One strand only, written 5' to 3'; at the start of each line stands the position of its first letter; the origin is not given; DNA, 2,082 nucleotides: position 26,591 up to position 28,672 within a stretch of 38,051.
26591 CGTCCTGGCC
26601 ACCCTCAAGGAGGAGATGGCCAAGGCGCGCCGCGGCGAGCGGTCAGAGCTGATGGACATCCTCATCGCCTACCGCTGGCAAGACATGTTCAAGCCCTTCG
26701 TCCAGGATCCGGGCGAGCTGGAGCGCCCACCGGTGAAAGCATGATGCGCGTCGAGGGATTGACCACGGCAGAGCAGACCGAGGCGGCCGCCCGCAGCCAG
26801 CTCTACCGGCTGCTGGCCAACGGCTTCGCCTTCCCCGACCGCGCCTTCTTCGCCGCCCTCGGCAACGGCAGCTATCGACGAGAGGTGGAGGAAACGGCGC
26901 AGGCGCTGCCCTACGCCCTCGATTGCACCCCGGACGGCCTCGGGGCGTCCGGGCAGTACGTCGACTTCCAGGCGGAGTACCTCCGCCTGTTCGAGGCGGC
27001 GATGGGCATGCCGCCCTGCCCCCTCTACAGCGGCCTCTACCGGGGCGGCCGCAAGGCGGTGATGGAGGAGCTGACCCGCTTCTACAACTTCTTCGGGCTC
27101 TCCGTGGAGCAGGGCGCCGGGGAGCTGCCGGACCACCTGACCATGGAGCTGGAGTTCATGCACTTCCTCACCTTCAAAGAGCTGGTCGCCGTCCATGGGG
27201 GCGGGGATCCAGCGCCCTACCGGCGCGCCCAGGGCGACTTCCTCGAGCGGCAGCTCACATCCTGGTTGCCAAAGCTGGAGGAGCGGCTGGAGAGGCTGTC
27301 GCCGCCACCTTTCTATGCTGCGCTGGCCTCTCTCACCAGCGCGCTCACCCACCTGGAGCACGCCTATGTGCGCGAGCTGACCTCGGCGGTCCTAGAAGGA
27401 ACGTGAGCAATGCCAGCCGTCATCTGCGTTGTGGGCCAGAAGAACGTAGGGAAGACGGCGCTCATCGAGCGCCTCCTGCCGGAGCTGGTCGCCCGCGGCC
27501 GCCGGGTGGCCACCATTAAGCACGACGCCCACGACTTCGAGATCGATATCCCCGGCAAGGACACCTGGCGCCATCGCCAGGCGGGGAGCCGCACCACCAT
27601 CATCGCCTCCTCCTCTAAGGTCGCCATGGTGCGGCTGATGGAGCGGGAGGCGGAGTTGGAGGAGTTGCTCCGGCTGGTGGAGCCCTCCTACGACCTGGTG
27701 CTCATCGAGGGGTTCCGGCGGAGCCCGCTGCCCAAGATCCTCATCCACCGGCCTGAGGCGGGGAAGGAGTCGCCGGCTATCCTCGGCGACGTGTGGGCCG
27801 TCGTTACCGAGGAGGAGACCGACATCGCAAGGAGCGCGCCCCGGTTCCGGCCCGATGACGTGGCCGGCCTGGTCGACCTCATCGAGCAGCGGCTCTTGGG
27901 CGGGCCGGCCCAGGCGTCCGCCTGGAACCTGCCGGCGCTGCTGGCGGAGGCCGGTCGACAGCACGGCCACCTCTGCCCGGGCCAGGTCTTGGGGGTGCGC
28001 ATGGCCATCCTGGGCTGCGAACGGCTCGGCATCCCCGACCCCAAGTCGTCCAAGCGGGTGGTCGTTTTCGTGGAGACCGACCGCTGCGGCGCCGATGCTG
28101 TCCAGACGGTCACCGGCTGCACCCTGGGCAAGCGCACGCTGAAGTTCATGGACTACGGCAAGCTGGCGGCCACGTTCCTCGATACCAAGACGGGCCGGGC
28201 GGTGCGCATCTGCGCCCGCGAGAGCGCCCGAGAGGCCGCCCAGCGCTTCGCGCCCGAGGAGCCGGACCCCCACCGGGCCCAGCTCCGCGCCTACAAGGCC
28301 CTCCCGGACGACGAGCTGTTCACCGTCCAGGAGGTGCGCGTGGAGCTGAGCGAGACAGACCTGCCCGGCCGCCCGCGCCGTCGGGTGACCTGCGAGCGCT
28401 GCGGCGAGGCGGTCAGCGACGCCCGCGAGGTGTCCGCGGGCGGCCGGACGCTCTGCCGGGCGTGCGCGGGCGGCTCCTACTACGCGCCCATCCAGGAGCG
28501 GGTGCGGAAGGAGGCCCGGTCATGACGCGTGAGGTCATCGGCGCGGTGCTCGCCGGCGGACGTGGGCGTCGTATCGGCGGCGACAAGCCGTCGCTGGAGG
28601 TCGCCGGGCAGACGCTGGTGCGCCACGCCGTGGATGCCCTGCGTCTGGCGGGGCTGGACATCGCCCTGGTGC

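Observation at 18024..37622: A 19.6-kb, 15-gene operon combines CrtI-type flavoenzymes, SCP2 lipid-carrier domains and three ethylbenzene-dehydrogenase-like molybdoenzymes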

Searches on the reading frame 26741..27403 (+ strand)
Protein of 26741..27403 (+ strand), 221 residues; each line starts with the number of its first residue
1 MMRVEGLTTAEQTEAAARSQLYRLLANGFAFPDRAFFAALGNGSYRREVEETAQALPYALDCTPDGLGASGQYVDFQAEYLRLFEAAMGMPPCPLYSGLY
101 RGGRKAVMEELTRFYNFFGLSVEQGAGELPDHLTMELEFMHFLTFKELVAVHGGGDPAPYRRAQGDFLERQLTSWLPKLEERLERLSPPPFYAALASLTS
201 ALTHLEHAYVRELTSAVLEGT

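Call 5: search_protein_families(library=pfam, proteins=[window:26741-27403:+], max_evalue=0.01)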
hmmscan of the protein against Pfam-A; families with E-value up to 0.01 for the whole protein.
window:26741-27403:+ (221 aa): 1 family
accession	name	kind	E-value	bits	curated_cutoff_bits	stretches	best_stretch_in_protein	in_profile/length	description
PF02613.20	Nitrate_red_del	-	2.3e-19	70.2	22.2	1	56-179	15-134/136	Nitrate reductase delta subunit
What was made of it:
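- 26741..27406 (+): delta: 221-aa TorD/EbdD-type assembly chaperone. Nitrate_red_del (call 5).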

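Call 66: search_protein_families(library=ncbifam, proteins=[window:26741-27403:+], max_evalue=0.00001)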
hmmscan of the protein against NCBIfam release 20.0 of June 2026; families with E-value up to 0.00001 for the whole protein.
window:26741-27403:+ (221 aa): 3 families
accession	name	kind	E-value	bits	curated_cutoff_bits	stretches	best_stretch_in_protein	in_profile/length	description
TIGR03482.1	DMSO_red_II_cha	subfamily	1.1e-50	172.4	152.3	1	17-203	1-185/197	DMSO reductase family type II enzyme chaperone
NF042981.1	EthbenzDh_ebdD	equivalog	7.5e-31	107.5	360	1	10-207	11-212/222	ethylbenzene dehydrogenase subunit delta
NF003442.0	PRK04976.1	equivalog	4.9e-12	46.2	132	1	96-209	96-207/211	molecular chaperone TorD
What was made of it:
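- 26741..27406 (+): TIGR03482 at 172 bits against a cut-off of 152 (call 66).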

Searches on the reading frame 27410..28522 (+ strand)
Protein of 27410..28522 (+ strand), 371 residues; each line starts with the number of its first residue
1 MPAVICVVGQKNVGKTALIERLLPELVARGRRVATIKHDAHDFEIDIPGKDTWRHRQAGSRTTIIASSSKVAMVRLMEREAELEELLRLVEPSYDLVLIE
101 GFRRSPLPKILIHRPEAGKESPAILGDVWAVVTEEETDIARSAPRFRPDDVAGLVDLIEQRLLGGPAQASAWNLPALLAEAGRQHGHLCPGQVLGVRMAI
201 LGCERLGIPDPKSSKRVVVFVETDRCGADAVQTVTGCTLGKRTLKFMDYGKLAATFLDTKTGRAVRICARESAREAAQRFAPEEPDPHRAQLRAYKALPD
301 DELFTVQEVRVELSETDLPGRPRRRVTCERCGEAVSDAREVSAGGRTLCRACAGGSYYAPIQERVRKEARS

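Call 6: search_protein_families(library=pfam, proteins=[window:27410-28522:+], max_evalue=0.01)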
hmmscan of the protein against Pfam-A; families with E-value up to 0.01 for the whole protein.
window:27410-28522:+ (371 aa): 6 families
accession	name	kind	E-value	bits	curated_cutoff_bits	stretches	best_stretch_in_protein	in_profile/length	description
PF03205.20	MobB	-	7.8e-43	146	26.6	1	4-133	1-132/133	Molybdopterin guanine dinucleotide synthesis protein B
PF02663.19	FmdE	-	3.3e-37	127.9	22.9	1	185-304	2-132/133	FmdE, Molybdenum formylmethanofuran dehydrogenase operon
PF01258.23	zf-dskA_traR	-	1.3e-07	31.9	24.9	1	326-358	5-36/36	Prokaryotic dksA/traR C4-type zinc finger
PF13191.12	AAA_16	-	0.00065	20.7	32.6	1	4-47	26-64/167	AAA ATPase domain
PF01926.29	MMR_HSR1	-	0.0043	17.6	21.9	0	5-30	2-26/113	50S ribosome-binding GTPase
PF03308.22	MeaB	-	0.0089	15.5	23.1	0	4-39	35-70/273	Methylmalonyl Co-A mutase-associated GTPase MeaB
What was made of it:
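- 27410..28525 (+): MobB-FmdE-zinc-finger fusion (371 aa), Mo cofactor maturation. MobB 146 bits, FmdE 128 bits, zf-dskA_traR 32 bits in one ORF (call 6).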

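Call 66: search_protein_families(library=ncbifam, proteins=[window:27410-28522:+], max_evalue=0.00001)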
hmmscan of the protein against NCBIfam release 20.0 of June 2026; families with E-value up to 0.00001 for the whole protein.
window:27410-28522:+ (371 aa): 12 families
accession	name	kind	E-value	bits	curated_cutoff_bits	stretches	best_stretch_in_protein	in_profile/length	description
TIGR00176.1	mobB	equivalog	1.9e-41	141.7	76.2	1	4-159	1-153/155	molybdopterin-guanine dinucleotide biosynthesis protein B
NF011056.0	PRK14489.1-1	equivalog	4.7e-38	131.2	379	1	3-163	204-355/363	bifunctional molybdenum cofactor guanylyltransferase MobA/molybdopterin-guanine dinucleotide biosynthesis adaptor protein MobB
NF011060.0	PRK14491.1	equivalog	4.5e-35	121.2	532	1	4-160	13-172/598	bifunctional molybdopterin-guanine dinucleotide biosynthesis adaptor protein MobB/molybdopterin molybdotransferase MoeA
NF008021.0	PRK10751.1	equivalog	8.6e-26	91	204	1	5-161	9-168/174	molybdopterin-guanine dinucleotide biosynthesis protein MobB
NF011057.0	PRK14489.1-2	subfamily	5.7e-25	88.3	541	1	4-162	204-361/363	bifunctional molybdenum cofactor guanylyltransferase MobA/molybdopterin-guanine dinucleotide biosynthesis adaptor protein MobB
NF011066.0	PRK14495.1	equivalog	1.1e-23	84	596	1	4-158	3-156/452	putative molybdopterin-guanine dinucleotide biosynthesis protein MobB/unknown domain fusion protein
NF011059.0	PRK14490.1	equivalog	1.6e-20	73.6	354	1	4-179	13-186/374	bifunctional molybdenum cofactor guanylyltransferase MobA/molybdopterin-guanine dinucleotide biosynthesis adaptor protein MobB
NF011063.0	PRK14494.1-2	equivalog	7.4e-18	65.1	258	1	4-108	3-104/227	putative molybdopterin-guanine dinucleotide biosynthesis protein MobB/FeS domain-containing protein protein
NF011062.0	PRK14494.1-1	equivalog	4e-17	62.5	323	1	4-120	3-115/231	putative molybdopterin-guanine dinucleotide biosynthesis protein MobB/FeS domain-containing protein protein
NF011065.0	PRK14494.1-4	equivalog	3.8e-15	55.9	287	1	5-163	13-161/244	putative molybdopterin-guanine dinucleotide biosynthesis protein MobB/FeS domain-containing protein protein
NF011061.0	PRK14493.1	equivalog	8.4e-14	51.8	215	1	4-130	3-115/274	molybdopterin synthase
NF011064.0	PRK14494.1-3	equivalog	1.2e-08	34.6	418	1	5-116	4-108/244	putative molybdopterin-guanine dinucleotide biosynthesis protein MobB/FeS domain-containing protein protein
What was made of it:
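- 27410..28525 (+): The mobB equivalog scores above cut-off (call 66).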
